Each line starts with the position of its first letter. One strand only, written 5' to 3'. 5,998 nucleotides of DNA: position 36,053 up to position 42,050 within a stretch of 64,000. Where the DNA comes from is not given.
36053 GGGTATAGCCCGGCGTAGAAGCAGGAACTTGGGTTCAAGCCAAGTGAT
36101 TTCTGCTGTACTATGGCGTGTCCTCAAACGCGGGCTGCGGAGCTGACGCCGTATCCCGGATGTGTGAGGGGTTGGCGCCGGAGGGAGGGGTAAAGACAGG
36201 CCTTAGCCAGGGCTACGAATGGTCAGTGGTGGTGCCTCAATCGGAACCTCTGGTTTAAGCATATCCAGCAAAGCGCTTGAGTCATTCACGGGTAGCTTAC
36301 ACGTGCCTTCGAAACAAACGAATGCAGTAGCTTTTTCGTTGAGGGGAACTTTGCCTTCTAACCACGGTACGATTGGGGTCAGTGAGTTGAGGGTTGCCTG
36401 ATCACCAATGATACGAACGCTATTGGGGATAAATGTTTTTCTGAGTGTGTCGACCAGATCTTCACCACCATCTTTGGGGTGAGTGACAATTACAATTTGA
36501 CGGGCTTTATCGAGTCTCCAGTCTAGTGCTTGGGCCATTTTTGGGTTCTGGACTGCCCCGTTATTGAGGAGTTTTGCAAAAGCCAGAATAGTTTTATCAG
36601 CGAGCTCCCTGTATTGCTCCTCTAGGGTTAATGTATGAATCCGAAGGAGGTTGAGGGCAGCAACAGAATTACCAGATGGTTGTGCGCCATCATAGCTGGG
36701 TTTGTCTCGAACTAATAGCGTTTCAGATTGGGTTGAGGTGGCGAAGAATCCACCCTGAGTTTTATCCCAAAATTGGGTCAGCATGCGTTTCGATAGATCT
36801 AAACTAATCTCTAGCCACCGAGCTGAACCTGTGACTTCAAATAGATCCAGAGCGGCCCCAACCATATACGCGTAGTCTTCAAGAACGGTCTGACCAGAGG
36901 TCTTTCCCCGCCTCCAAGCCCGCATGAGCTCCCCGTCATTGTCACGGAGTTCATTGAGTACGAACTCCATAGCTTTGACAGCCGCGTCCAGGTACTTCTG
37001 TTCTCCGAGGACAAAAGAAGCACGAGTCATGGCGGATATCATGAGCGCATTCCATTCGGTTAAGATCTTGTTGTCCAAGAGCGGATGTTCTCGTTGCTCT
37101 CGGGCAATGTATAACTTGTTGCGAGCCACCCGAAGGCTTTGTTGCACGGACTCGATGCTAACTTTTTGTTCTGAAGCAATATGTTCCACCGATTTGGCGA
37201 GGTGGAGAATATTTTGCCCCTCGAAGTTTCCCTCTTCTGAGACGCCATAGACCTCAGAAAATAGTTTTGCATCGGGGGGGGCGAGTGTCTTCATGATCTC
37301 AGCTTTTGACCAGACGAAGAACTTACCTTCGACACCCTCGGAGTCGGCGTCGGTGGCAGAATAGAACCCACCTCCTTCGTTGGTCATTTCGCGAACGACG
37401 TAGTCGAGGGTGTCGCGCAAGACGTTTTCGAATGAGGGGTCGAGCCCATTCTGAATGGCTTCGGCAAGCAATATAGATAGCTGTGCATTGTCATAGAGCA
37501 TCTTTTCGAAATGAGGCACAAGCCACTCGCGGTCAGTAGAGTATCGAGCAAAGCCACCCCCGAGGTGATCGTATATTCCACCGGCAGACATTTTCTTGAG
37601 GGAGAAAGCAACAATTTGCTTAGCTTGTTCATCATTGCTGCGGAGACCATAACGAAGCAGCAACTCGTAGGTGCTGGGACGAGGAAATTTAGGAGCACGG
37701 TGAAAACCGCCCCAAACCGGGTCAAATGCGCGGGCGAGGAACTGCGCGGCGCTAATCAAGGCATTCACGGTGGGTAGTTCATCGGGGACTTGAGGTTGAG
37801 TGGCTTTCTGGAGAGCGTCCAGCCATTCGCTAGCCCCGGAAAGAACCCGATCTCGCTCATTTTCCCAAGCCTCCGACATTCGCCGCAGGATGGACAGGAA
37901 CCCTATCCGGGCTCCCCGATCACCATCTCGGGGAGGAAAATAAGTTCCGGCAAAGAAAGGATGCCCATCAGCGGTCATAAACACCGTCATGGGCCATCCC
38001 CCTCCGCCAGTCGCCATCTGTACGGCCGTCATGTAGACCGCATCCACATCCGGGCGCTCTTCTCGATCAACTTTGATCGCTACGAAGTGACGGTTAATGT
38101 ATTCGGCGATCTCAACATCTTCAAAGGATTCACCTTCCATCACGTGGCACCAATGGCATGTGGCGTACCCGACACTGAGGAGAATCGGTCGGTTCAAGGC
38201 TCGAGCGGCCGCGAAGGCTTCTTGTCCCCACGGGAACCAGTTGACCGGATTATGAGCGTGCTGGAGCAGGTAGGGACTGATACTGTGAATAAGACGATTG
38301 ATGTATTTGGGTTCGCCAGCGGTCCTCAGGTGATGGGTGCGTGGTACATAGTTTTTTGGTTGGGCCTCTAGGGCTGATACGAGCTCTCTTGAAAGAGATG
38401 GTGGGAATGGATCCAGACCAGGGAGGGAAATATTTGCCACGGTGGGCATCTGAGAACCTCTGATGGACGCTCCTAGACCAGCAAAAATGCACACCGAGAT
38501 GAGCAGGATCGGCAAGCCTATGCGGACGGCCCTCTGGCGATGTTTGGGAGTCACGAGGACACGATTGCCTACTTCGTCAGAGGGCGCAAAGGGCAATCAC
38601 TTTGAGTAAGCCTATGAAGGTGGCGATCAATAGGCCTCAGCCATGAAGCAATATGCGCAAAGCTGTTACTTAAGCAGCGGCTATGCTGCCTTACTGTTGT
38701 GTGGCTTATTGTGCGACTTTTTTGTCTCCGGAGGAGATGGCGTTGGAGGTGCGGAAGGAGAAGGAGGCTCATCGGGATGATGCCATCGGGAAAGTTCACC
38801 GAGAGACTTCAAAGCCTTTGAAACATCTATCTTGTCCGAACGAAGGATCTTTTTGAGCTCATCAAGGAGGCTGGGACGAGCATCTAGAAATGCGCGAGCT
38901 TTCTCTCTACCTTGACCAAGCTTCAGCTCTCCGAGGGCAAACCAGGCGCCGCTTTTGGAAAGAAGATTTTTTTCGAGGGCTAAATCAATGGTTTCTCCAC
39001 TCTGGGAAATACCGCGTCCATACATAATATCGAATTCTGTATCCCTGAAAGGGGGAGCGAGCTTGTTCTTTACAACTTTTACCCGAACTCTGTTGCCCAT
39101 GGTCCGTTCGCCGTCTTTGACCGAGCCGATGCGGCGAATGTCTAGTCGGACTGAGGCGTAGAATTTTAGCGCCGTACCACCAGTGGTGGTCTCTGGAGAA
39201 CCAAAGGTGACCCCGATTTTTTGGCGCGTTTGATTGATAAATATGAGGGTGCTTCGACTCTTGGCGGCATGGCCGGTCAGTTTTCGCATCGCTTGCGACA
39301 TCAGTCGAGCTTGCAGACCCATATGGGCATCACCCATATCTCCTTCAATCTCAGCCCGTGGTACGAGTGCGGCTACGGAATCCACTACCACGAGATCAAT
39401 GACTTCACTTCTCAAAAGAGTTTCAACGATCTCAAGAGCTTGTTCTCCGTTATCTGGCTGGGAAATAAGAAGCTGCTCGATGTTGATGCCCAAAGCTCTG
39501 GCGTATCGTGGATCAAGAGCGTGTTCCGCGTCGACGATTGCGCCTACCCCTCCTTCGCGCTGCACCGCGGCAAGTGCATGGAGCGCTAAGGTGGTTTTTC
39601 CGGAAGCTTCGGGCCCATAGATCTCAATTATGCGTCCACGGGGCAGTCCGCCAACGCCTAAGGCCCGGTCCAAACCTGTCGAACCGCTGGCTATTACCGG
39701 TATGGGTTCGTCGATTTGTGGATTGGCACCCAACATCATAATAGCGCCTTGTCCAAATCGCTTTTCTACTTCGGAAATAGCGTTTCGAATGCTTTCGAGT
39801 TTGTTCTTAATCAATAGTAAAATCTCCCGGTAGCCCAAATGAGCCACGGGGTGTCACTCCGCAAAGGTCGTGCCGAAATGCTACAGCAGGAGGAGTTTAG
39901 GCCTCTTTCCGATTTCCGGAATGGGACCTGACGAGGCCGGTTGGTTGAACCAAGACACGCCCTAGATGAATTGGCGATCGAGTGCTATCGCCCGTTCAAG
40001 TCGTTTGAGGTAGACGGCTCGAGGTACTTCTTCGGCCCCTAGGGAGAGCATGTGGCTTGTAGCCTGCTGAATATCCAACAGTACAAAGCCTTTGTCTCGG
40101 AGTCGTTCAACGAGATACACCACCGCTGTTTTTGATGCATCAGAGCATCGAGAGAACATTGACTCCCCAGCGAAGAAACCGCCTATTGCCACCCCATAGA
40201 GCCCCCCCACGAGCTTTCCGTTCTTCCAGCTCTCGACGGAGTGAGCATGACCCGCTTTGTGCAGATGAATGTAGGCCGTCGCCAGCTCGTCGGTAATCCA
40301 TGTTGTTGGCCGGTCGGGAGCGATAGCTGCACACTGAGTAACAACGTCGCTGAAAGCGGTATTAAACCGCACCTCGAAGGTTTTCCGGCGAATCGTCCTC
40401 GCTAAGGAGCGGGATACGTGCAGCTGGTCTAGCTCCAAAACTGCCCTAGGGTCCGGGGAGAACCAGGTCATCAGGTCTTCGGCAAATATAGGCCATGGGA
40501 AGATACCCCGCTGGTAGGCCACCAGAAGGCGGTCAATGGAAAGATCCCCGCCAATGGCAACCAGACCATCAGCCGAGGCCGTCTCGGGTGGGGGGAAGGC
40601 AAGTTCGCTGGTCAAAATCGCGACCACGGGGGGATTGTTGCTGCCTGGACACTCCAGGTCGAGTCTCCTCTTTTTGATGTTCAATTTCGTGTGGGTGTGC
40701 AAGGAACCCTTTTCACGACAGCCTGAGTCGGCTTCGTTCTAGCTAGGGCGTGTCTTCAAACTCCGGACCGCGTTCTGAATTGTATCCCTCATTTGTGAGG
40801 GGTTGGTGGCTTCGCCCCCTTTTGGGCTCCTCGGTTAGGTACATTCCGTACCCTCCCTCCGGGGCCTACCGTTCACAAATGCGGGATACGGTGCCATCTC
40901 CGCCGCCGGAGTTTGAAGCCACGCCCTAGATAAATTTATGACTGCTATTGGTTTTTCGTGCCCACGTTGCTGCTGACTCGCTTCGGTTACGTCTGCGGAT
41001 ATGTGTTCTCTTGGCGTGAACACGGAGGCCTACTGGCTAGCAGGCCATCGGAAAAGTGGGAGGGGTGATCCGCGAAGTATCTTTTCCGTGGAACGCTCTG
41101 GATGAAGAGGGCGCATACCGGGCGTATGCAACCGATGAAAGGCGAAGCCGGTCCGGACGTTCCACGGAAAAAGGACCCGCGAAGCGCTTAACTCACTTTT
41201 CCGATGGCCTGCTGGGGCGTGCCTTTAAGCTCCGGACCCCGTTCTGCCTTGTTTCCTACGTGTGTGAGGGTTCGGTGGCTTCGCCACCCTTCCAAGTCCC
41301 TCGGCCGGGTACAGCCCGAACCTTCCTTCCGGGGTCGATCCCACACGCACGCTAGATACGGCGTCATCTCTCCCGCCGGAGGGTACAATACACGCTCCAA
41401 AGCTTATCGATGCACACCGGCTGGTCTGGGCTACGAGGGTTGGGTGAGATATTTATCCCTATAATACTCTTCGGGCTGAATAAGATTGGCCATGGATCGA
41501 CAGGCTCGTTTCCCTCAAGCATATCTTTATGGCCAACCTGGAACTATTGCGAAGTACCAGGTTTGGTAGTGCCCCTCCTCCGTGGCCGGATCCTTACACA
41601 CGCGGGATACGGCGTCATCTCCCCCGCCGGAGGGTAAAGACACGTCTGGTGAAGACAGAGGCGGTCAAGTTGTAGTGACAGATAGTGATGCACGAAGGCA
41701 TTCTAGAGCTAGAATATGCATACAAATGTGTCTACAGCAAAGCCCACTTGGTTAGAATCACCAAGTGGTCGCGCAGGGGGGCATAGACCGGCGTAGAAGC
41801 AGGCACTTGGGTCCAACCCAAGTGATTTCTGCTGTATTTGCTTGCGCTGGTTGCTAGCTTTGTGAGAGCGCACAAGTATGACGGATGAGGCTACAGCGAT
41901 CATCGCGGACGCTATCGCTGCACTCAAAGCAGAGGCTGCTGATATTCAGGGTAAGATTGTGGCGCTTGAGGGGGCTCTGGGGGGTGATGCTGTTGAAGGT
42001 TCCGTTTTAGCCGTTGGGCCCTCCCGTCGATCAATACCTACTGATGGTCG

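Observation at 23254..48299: Second foldback family (B, about 180 bp, ends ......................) always adjacent to family A and twice fused to it through a shared CTAG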

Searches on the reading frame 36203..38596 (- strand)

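Call 14: search_protein_families(library=pfam, proteins=[window:36203-38596:-])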
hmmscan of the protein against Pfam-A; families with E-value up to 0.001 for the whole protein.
window:36203-38596:- (797 aa): 2 families
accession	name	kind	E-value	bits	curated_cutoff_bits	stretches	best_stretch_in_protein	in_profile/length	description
PF03190.21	Thioredox_DsbH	-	2.6e-72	242.5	27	1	100-263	2-163/163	Protein of unknown function, DUF255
PF13899.12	Thioredoxin_7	-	5.3e-07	30.1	27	1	120-208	2-82/83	Thioredoxin-like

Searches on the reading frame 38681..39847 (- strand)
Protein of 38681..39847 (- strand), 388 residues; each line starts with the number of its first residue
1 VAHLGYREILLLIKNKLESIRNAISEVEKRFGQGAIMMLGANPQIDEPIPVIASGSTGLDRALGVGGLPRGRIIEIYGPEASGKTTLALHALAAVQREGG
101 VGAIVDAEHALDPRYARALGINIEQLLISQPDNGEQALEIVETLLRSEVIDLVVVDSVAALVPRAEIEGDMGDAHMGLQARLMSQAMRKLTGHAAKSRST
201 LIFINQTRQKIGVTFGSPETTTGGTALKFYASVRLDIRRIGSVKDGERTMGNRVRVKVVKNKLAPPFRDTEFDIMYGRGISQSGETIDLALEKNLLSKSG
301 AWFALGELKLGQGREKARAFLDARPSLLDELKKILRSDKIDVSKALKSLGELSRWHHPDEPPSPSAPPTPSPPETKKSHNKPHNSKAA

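Call 93: search_protein_families(library=pfam, proteins=[window:38681-39847:-], max_evalue=0.00001)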
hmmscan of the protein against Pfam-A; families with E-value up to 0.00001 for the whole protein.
window:38681-39847:- (388 aa): 4 families
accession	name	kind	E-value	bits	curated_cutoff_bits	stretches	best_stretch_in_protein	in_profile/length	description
PF00154.27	RecA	-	7.1e-130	432.5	27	1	20-281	3-262/262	recA bacterial DNA recombination protein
PF21096.2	RecA_C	-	2.2e-16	60.1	27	1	284-336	1-53/57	RecA C-terminal domain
PF06745.19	ATPase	-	2.3e-07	30.9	26.6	1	54-126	3-77/231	KaiC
PF08423.17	Rad51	-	1.2e-06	28.4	22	0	51-239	7-211/244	Rad51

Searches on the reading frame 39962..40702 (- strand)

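Call 14: search_protein_families(library=pfam, proteins=[window:39962-40702:-])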
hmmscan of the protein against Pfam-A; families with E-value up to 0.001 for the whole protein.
window:39962-40702:- (246 aa): 1 family
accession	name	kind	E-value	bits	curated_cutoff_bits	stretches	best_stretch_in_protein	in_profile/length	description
PF03588.20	Leu_Phe_trans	-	7.4e-69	231.1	22.7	1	57-227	2-171/171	Leucyl/phenylalanyl-tRNA protein transferase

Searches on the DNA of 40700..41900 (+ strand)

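Call 41: search_dna_similar(query=window:41037-41215:+, collection=plasmids, mode=distant, max_evalue=10, max_rows=20)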
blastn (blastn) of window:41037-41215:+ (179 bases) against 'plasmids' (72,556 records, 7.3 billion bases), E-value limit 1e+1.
Records with a match: 48; places in all: 49; records where one place covers at least 80% of the query: 0.
Best place of each record, by identity: 95-99% 5; 90-95% 34; 80-90% 9.
By first word of the organism name: Sinorhizobium 11; Leclercia 9; Sulfitobacter 7; Citrobacter 5; Rhizobium 5; Providencia 3; Klebsiella 2; Escherichia 2; Gemmatirosa 1; Azospirillum 1; and 2 more.
By predicted mobility (MOB-suite, as given by PLSDB): non-mobilizable 21; conjugative 21; mobilizable 6.
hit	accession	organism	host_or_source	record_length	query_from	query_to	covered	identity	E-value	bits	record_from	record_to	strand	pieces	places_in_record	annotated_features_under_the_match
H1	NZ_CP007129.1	Gemmatirosa kalamazoonensis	-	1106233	95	135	23%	84.1%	2e+0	39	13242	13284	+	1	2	record has no annotation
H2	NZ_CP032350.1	Azospirillum brasilense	soil sample,Agricultural field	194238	92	131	22%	81.0%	6e+0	38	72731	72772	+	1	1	glycosyltransferase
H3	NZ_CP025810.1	Sulfitobacter sp. SK025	Marine surface water,North Sea (surface ...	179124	84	117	19%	85.3%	2e+0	40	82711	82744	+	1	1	xanthine dehydrogenase family protein molybdopterin-binding subunit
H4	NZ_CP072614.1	Sulfitobacter sp. CB2047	-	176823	84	117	19%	85.3%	2e+0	40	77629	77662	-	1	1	xanthine dehydrogenase family protein molybdopterin-binding subunit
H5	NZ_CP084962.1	Sulfitobacter pontiacus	cell culture,Seawater from the North ...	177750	84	117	19%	85.3%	2e+0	40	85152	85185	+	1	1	xanthine dehydrogenase family protein molybdopterin-binding subunit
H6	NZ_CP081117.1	Sulfitobacter pontiacus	-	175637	84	117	19%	85.3%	2e+0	40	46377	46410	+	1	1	xanthine dehydrogenase family protein molybdopterin-binding subunit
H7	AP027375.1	Sulfitobacter pontiacus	-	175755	84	117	19%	85.3%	2e+0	40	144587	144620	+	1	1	aldehyde oxidase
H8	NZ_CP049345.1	Sulfitobacter pontiacus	-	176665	84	117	19%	85.3%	2e+0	40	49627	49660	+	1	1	xanthine dehydrogenase family protein molybdopterin-binding subunit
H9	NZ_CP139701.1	Sulfitobacter pontiacus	Bacterial Culture,hydrothermal vent ...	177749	84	117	19%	85.3%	2e+0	40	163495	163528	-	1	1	xanthine dehydrogenase family protein molybdopterin-binding subunit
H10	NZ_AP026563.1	Deinococcus aetherius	-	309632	48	77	17%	90.3%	2e+0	40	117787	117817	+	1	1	family 1 glycosylhydrolase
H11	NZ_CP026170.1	Leclercia sp. LSNIH1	-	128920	3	32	17%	90.0%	5e-1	42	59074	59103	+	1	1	sucrose-specific PTS transporter subunit IIBC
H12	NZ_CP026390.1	Leclercia sp. LSNIH3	-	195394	3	32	17%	90.0%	5e-1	42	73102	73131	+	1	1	sucrose-specific PTS transporter subunit IIBC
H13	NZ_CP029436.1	Klebsiella quasipneumoniae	Homo sapiens,Peri-rectal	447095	3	32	17%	90.0%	5e-1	42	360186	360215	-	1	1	sucrose-specific PTS transporter subunit IIBC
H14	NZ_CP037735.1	Citrobacter freundii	cell culture,hospital sink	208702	3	32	17%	90.0%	5e-1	42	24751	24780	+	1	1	sucrose-specific PTS transporter subunit IIBC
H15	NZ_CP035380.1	Leclercia adecarboxylata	rabbit,single culture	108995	3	32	17%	90.0%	5e-1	42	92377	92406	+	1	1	sucrose-specific PTS transporter subunit IIBC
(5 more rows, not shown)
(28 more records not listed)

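Call 54: search_rna_families(source=window, start=40700, end=41900, threshold=evalue, max_evalue=1)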
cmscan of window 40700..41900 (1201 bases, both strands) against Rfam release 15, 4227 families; matches with E-value up to 1: 0.
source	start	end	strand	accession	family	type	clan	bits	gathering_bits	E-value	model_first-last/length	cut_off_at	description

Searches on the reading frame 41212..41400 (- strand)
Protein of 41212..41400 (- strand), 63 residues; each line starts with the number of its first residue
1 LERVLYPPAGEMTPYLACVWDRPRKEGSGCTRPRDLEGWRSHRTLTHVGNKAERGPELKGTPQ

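Call 75: search_protein_representatives(alignment_id=A4)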
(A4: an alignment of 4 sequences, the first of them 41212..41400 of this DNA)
Query: 4 sequences, 60 profile positions. Proteins with E-value up to 0.001 (for the whole library): 20; up to 1e-10: 9; up to 1e-30: 0. The best 20 are listed.
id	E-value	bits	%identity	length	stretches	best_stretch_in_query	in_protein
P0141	4.0e-27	110.0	-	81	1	10-60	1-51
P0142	1.0e-20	89.4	-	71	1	1-60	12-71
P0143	1.7e-17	79.1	-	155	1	1-58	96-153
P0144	2.6e-15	72.1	-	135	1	21-60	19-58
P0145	1.4e-14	69.8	-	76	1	2-48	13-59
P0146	5.6e-14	67.9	-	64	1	21-60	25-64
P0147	6.8e-13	64.4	-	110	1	1-49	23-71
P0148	3.6e-12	62.1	-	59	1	22-59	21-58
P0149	1.5e-11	60.0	-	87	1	27-60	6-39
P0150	1.6e-10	56.8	-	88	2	1-35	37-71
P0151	3.8e-10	55.6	-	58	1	1-36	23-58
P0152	5.2e-09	51.9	-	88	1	1-36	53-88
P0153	1.9e-08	50.1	-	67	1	1-35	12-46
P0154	2.0e-08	50.1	-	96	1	1-35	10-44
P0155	3.9e-08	49.1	-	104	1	22-58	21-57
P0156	1.2e-07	47.6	-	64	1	10-60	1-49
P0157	4.0e-07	45.9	-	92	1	34-60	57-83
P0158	4.7e-06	42.5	-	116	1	21-60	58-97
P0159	7.9e-06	41.7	-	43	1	32-59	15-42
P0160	1.4e-05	41.0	-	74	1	2-32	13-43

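Call 76: list_cluster_members(proteins=[P0141, P0142, P0143, P0144, P0145, P0146, P0147, P0148, P0149, P0150])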
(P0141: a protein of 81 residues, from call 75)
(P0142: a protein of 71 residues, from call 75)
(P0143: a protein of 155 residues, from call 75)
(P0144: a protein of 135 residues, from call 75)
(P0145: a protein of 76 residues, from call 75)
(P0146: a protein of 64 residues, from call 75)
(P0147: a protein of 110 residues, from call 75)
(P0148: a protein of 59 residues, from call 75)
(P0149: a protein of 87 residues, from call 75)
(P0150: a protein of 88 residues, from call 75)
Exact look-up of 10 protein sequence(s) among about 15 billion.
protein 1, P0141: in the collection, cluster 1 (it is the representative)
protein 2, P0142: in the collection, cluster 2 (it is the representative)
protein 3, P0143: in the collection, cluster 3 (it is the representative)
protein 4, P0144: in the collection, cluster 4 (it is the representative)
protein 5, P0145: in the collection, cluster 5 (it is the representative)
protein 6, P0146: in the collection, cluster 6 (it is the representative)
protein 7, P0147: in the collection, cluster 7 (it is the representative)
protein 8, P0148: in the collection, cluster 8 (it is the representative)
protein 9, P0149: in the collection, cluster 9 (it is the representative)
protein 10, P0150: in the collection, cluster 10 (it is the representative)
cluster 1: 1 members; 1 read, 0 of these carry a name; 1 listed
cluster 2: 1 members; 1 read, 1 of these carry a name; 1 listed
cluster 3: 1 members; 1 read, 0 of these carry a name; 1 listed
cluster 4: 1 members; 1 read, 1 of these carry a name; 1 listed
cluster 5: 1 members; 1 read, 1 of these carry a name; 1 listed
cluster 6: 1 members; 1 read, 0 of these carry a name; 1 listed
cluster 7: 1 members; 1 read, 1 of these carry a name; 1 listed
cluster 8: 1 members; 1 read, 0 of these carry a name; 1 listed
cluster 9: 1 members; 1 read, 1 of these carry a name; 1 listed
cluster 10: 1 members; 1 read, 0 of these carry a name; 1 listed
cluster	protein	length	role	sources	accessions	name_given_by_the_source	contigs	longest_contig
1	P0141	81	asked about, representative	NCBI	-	-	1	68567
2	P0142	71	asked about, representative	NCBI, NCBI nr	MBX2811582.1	MAG: hypothetical protein KTR25_07225 [Myxococcales bacterium] | hypothetical protein [Myxococcales bacterium]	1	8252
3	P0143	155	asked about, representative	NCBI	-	-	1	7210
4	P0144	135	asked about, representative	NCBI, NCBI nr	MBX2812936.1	MAG: hypothetical protein KTR25_14065 [Myxococcales bacterium] | hypothetical protein [Myxococcales bacterium]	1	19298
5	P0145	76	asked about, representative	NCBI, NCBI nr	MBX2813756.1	MAG: hypothetical protein KTR25_18205 [Myxococcales bacterium] | hypothetical protein [Myxococcales bacterium]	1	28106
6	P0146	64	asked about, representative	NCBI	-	-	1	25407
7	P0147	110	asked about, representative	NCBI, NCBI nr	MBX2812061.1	MAG: hypothetical protein KTR25_09625 [Myxococcales bacterium] | hypothetical protein [Myxococcales bacterium]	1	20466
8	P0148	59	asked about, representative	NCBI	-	-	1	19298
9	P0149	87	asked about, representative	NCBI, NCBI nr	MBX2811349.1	MAG: hypothetical protein KTR25_06055 [Myxococcales bacterium] | hypothetical protein [Myxococcales bacterium]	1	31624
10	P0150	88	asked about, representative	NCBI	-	-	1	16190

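Call 77: find_encoding_contigs(protein=P0149, flank=10000, max_places=2)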
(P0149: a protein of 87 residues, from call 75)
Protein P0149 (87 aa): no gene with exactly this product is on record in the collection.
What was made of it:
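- Tried and rejected: P0149 is not on record and the look-up was counted (call 77).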

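Call 78: list_cluster_members(proteins=[P0151, P0152, P0153, P0154, P0155, P0156, P0157, P0158, P0159, P0160])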
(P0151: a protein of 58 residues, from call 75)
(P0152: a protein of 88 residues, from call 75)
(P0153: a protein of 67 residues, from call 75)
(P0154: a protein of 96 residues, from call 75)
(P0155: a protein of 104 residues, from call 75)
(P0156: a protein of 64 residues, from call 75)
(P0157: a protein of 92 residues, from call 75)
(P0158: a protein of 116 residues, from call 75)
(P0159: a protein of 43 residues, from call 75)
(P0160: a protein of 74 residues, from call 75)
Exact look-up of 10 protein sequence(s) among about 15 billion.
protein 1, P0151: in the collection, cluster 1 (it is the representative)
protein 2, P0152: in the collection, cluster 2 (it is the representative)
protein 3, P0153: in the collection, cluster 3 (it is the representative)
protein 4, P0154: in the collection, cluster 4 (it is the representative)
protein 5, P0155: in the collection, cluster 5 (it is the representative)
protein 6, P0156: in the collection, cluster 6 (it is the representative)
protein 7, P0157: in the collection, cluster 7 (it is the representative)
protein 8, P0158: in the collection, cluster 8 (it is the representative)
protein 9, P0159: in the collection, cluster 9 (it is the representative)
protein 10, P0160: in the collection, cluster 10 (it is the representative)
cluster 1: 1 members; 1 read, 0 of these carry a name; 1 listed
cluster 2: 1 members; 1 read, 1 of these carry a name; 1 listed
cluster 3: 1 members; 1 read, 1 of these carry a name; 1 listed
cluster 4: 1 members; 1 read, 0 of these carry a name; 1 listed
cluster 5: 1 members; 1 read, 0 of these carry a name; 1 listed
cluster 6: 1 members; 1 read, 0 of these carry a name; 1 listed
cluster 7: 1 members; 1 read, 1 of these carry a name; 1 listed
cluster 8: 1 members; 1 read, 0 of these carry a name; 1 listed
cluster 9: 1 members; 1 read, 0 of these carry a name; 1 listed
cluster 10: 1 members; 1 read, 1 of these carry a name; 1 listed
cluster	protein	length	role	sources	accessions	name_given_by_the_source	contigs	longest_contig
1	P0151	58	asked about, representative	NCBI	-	-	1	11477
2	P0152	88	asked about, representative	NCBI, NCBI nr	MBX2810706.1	MAG: hypothetical protein KTR25_02805 [Myxococcales bacterium] | hypothetical protein [Myxococcales bacterium]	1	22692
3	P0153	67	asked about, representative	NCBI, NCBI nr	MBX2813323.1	MAG: hypothetical protein KTR25_16025 [Myxococcales bacterium] | hypothetical protein [Myxococcales bacterium]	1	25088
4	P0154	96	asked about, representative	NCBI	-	-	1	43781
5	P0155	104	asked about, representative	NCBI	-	-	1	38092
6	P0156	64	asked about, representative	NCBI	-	-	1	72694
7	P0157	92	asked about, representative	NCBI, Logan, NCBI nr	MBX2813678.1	MAG: hypothetical protein KTR25_17810 [Myxococcales bacterium] | hypothetical protein [Myxococcales bacterium]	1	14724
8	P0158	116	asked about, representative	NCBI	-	-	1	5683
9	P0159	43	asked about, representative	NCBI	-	-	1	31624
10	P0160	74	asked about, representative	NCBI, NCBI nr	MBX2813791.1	MAG: hypothetical protein KTR25_18380 [Myxococcales bacterium] | hypothetical protein [Myxococcales bacterium]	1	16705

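Call 80: find_encoding_contigs(protein=P0157, flank=10000, max_places=3)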
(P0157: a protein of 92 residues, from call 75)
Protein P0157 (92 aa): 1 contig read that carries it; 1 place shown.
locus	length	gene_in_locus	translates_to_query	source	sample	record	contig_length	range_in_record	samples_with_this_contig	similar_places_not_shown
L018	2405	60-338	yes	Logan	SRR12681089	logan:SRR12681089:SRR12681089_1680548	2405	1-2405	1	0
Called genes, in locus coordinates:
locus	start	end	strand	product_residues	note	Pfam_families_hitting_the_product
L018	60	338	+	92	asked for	-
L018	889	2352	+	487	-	PF18042:ORF_12_N, PF13354:Beta-lactamase2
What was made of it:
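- Tried and rejected: Only a 2.4-kb Logan contig was retrievable (call 80).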
